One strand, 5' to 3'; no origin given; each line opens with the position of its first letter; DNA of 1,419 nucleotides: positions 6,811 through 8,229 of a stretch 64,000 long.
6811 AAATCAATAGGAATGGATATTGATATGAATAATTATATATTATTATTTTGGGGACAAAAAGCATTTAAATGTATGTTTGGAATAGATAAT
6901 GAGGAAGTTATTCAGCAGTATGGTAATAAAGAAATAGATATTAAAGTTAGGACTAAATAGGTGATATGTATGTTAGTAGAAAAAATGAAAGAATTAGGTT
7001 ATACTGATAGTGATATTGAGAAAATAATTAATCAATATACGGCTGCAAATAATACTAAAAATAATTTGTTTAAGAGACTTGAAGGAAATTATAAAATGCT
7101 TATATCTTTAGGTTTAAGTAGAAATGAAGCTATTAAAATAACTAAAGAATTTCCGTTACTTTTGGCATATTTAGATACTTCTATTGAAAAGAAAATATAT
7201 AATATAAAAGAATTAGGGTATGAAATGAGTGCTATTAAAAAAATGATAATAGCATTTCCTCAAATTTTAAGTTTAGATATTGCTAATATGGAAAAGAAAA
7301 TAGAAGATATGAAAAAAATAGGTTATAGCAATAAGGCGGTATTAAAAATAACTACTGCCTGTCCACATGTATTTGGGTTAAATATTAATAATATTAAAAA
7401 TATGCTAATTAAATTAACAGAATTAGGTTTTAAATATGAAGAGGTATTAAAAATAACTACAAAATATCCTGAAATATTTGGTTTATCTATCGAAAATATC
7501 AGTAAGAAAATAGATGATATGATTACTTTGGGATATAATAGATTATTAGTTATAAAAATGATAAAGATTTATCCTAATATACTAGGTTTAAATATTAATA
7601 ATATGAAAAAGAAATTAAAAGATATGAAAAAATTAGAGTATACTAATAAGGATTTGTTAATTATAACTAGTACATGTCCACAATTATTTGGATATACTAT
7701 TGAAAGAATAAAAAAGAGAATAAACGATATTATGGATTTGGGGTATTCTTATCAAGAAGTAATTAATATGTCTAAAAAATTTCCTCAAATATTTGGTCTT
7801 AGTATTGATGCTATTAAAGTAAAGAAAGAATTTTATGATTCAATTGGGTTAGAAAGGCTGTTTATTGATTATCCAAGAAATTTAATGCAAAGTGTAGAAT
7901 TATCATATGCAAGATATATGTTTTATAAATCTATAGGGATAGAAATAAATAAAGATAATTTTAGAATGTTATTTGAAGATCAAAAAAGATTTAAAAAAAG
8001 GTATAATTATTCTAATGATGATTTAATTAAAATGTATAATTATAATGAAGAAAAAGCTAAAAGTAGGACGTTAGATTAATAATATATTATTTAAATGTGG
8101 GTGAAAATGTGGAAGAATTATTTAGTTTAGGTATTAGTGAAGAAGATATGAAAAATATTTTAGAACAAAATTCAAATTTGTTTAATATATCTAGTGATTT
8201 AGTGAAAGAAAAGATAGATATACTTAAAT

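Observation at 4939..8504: Tandem array of four bacterial genes built from mTERF-like repeats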

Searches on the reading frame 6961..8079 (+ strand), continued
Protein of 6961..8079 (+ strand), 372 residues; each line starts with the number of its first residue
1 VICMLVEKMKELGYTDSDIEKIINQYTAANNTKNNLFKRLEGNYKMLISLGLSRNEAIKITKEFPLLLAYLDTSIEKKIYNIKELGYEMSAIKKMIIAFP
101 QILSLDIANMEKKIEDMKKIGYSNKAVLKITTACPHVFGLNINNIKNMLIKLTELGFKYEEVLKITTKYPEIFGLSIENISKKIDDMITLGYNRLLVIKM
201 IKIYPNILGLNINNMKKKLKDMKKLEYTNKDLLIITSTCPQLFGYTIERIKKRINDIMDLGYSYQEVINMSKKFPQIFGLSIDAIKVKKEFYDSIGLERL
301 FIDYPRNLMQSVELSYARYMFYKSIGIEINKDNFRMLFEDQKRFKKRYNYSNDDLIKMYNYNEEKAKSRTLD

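Call 69: list_cluster_members(proteins=[P0278, P0287, P0302, P0318, P0338, P0350, P0394, P0342, P0392, P0400])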
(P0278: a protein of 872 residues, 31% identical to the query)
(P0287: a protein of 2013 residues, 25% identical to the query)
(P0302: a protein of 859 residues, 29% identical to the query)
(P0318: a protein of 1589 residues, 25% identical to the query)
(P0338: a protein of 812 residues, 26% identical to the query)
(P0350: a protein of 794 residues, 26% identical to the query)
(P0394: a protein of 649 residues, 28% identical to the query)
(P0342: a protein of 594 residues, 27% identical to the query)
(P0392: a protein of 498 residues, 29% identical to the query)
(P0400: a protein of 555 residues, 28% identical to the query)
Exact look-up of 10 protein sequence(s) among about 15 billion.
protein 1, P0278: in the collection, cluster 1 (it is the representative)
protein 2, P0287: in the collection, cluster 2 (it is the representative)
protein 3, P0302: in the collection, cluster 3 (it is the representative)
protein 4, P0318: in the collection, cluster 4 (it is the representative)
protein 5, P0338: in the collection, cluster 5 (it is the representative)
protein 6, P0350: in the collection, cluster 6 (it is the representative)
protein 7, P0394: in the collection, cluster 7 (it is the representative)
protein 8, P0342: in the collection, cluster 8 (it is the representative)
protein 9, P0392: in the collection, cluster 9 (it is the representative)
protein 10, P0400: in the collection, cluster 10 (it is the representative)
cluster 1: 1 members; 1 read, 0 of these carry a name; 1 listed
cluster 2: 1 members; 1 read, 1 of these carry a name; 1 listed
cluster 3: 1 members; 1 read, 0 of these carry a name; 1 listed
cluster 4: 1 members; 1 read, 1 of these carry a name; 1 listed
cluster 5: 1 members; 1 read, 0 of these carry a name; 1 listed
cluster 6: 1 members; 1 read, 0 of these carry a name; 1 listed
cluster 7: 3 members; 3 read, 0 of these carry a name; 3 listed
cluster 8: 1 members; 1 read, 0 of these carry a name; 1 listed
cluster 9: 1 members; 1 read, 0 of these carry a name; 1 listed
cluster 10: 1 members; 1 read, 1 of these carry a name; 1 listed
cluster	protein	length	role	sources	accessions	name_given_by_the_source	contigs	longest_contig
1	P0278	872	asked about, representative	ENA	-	-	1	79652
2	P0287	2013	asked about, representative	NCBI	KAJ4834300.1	hypothetical protein Tsubulata_034313, partial [Turnera subulata]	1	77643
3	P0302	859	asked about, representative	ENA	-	-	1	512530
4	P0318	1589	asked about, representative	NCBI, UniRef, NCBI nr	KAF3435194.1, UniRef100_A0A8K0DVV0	hypothetical protein FNV43_RR22281 [Rhamnella rubrinervis] | Uncharacterized protein n=1 Tax=Rhamnella rubrinervis TaxID=2594499 RepID=A0A8K0DVV0_9ROSA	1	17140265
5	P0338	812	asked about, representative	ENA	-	-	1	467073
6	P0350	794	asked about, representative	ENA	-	-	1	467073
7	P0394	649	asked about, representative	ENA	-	-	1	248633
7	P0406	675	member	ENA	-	-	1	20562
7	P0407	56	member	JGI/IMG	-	-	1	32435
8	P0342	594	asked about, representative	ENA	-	-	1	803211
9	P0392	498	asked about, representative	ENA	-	-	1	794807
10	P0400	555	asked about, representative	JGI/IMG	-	hypothetical protein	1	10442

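Call 70: find_encoding_contigs(protein=P0278, flank=8000, max_places=1)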
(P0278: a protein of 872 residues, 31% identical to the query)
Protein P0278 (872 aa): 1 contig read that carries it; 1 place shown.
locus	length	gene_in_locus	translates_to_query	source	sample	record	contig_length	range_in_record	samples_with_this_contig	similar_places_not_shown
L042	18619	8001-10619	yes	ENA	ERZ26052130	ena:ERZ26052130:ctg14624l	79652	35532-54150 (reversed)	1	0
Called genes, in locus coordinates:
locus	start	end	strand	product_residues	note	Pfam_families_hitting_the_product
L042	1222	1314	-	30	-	-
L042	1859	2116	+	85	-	-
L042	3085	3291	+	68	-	-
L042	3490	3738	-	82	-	-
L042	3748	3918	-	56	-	-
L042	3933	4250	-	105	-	-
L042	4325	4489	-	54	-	-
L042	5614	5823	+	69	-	-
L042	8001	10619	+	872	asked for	PF23494:bPH_10 (faint), PF13331:DUF4093 (faint), PF02536:mTERF, PF07681:DoxX (faint), PF22789:DUF4026_C (faint), PF28167:StbA-like (faint), PF02536:mTERF, PF02536:mTERF, +4 more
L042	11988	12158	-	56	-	-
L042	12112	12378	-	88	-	-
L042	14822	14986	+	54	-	-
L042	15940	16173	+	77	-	-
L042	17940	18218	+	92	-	-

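Call 71: find_encoding_contigs(protein=P0338, flank=8000, max_places=1)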
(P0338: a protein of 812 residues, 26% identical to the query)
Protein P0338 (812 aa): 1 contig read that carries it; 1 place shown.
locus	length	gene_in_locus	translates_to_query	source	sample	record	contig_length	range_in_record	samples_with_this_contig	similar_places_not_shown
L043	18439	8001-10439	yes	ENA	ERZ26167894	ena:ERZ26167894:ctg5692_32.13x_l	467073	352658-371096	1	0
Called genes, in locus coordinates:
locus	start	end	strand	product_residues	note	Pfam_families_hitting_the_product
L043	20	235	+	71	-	-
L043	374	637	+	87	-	-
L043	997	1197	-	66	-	-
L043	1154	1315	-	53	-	-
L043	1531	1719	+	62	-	-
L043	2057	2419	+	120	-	-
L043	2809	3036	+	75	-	-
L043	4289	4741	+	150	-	-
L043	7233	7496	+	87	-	-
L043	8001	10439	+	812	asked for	PF02536:mTERF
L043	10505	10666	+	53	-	-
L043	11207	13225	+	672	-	PF02536:mTERF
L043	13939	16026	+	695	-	PF02536:mTERF, PF28167:StbA-like (faint), PF02536:mTERF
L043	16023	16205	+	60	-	-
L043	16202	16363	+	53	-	-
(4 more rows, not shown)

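Call 74: search_dna_similar(query=window:6961-8079:+, collection=phages, mode=protein, max_rows=10)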
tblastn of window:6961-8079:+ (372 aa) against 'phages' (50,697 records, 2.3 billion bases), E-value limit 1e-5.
No match.

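Call 75: search_dna_similar(query=window:6961-8079:+, collection=plasmids, mode=protein, max_rows=10)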
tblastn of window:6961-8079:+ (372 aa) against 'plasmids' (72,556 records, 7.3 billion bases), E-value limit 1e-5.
No match.

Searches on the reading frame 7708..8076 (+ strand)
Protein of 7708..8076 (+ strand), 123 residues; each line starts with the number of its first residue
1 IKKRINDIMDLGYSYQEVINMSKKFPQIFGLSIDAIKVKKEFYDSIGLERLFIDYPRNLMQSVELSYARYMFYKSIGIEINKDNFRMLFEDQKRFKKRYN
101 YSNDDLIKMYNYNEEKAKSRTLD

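Call 25: search_solved_structures(query=A1, max_evalue=10, show_alignments=2)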
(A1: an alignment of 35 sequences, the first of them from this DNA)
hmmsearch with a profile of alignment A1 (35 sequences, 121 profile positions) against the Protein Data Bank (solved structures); distinct sequences matched with E-value up to 10: 18.
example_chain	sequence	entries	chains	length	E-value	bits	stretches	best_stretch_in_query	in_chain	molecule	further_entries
5crj_O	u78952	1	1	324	2.4e-10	43.5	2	6-99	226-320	Transcription termination factor 1, mitochondrial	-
5crk_O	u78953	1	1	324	2.7e-10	43.3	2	6-99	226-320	Transcription termination factor 1, mitochondrial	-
3mvb_O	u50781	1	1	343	5.6e-10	42.3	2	6-99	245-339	Transcription termination factor, mitochondrial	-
3n7q_A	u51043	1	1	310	6.9e-10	42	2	6-100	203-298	Transcription termination factor, mitochondrial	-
5cky_O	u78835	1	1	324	1e-09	41.4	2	6-99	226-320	Transcription termination factor 1, mitochondrial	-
3n6s_A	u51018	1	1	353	1.4e-09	41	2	6-100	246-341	Transcription termination factor, mitochondrial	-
3mva_O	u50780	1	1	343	1.4e-09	41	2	6-99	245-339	Transcription termination factor, mitochondrial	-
5co0_O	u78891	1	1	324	1.6e-09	40.9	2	6-99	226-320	Transcription termination factor 1, mitochondrial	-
3m66_A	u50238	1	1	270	8.4e-09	38.5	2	9-53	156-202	mTERF domain-containing protein 1, mitochondrial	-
4fzv_B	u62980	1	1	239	0.00024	24.1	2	4-50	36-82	mTERF domain-containing protein 2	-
4fp9_B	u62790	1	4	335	0.00066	22.7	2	4-50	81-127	mTERF domain-containing protein 2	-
9e9c_y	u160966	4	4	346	0.001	22.1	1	5-50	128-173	Transcription termination factor 4, mitochondrial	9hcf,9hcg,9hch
7o9k_A2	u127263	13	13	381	0.001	22.1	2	4-50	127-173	Transcription termination factor 4, mitochondrial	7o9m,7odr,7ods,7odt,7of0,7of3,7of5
5h7b_A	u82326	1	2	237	0.041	16.9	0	37-64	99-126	Immunoglobulin G-binding protein A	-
5h7a_C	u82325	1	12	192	0.1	15.6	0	37-64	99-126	Immunoglobulin G-binding protein A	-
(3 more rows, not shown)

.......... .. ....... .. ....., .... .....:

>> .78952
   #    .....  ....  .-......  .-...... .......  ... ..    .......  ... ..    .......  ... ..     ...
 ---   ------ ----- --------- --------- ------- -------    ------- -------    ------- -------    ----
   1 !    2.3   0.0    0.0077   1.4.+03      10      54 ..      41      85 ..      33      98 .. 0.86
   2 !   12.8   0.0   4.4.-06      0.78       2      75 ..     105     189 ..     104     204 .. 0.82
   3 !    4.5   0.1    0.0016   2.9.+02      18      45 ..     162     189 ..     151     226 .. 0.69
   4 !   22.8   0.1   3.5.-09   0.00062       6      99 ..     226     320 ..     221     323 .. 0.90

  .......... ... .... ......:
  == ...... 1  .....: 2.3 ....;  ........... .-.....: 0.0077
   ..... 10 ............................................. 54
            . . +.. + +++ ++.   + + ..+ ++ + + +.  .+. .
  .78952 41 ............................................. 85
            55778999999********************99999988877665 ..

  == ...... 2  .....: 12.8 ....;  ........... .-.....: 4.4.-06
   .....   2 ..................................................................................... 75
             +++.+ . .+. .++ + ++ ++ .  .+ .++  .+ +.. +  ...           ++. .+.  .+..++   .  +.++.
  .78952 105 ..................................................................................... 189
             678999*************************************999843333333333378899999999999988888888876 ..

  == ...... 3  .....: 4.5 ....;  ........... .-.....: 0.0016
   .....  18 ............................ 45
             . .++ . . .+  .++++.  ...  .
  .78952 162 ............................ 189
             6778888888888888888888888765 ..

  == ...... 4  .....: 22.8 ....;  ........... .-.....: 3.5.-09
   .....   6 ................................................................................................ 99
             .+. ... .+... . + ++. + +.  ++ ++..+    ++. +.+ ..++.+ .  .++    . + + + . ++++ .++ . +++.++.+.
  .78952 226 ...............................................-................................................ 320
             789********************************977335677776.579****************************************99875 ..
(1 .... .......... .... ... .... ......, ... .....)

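Call 27: find_related_loci(query=A2, collection=genome_contigs, flank=8000)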
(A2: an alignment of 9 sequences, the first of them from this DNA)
Query A2 (123 aa) in genome_contigs; peptide patterns used: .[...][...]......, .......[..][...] (x = any residue, [..] = any of these).
51 stretches matched a pattern; 39 encode a relative of the query (tblastn E <= 1e-3); 36 distinct loci.
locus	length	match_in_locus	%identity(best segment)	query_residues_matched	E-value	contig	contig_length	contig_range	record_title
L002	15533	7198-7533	54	1-112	4e-36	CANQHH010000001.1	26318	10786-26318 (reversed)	MAG: uncultured Clostridia bacterium isolate Lapin-030__bin104 genome assembly, contig: Lapin-030__NODE_2590_length_2631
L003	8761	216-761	54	1-112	1e-35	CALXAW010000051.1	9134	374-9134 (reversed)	MAG: uncultured Clostridia bacterium isolate BRZ_CN__bin24 genome assembly, contig: BRZ_CN__NODE_11231_length_9134_cov_5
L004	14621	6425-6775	51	1-117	2e-34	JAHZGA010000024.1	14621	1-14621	MAG: bacterium isolate HRGM_Genome_3016 HRGM_Genome_3016_24, whole genome shotgun sequence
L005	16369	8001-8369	51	1-123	2e-34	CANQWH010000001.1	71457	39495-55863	MAG: uncultured Clostridia bacterium isolate Lapin-012__bin8 genome assembly, contig: Lapin-012__NODE_723_length_71457_c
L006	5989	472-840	52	1-123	1e-34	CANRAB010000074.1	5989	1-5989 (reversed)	MAG: uncultured Clostridia bacterium isolate Lapin-016__bin83 genome assembly, contig: Lapin-016__NODE_12565_length_5989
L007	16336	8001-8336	54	1-112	4e-34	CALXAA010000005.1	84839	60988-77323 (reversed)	MAG: uncultured Clostridia bacterium isolate BRZ_D__bin85 genome assembly, contig: BRZ_D__NODE_497_length_84839_cov_30.8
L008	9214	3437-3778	53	1-114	7e-35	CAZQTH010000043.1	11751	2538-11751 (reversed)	MAG TPA_asm: uncultured Clostridium sp. isolate SRP141132_co1_29 genome assembly, contig: NODE_4615_length_11751_cov_38.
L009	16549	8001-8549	51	1-113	2e-33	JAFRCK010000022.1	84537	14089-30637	MAG: Bacilli bacterium isolate RGIG2368 Goat_Ileum-3__c116414, whole genome shotgun sequence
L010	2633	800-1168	49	1-123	8e-33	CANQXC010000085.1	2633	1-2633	MAG: uncultured Clostridia bacterium isolate Lapin-024__bin101 genome assembly, contig: Lapin-024__NODE_46842_length_263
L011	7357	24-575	49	1-114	1e-32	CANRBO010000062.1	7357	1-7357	MAG: uncultured Clostridia bacterium isolate Lapin-028__bin4 genome assembly, contig: Lapin-028__NODE_11110_length_7357_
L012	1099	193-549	49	1-119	1e-33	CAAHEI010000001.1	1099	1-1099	MAG TPA_asm: Clostridia bacterium, isolate HGM13625, WGS project CAAHEI010000000 data, contig: SRS820627_28_k75_100015,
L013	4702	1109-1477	50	1-120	4e-32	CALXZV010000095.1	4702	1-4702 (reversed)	MAG: uncultured Clostridia bacterium isolate BRZ_EL__bin65 genome assembly, contig: BRZ_EL__NODE_19845_length_4702_cov_9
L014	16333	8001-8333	48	1-111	1e-31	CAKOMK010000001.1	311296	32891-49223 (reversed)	MAG: uncultured Bacilli bacterium isolate REFINED_METABAT215_TOP10_CONTIGS_1500_ASSEMBLY_K77_MERGED__Hadza_MoBio_hadza-E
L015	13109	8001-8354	48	3-120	1e-31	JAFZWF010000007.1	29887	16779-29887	MAG: Bacilli bacterium isolate RGIG8154 Water_buffalos_Rumen-3__c449703, whole genome shotgun sequence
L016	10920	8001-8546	51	1-112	2e-31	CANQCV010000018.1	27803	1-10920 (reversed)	MAG: uncultured Clostridia bacterium isolate Lapin-005__bin70 genome assembly, contig: Lapin-005__NODE_2211_length_27803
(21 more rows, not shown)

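Call 64: search_protein_families(library=pfam, proteins=[L005:8543-8986:+, L008:4417-4875:+], max_evalue=0.1)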
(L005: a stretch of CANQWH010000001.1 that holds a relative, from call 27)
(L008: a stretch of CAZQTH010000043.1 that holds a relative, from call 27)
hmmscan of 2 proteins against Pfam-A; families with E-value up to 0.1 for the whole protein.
L005:8543-8986:+ (147 aa): 0 families

L008:4417-4875:+ (152 aa): 2 families
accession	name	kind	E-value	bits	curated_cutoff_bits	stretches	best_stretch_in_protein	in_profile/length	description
PF07490.16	Tir_receptor_N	-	0.022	15.1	25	1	79-140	175-236/269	Translocated intimin receptor (Tir) N-terminus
PF22665.2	DUF6293_C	-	0.085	13.7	27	1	12-76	13-77/101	DUF6293 C-terminal winged helix domain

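Call 73: find_related_loci(query=A2, collection=viral_contigs, flank=6000)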
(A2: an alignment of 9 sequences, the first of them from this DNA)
Query A2 (123 aa) in viral_contigs; peptide patterns used: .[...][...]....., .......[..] (x = any residue, [..] = any of these).
25 stretches matched a pattern, but none encodes a relative of the query by tblastn (E <= 1e-3).
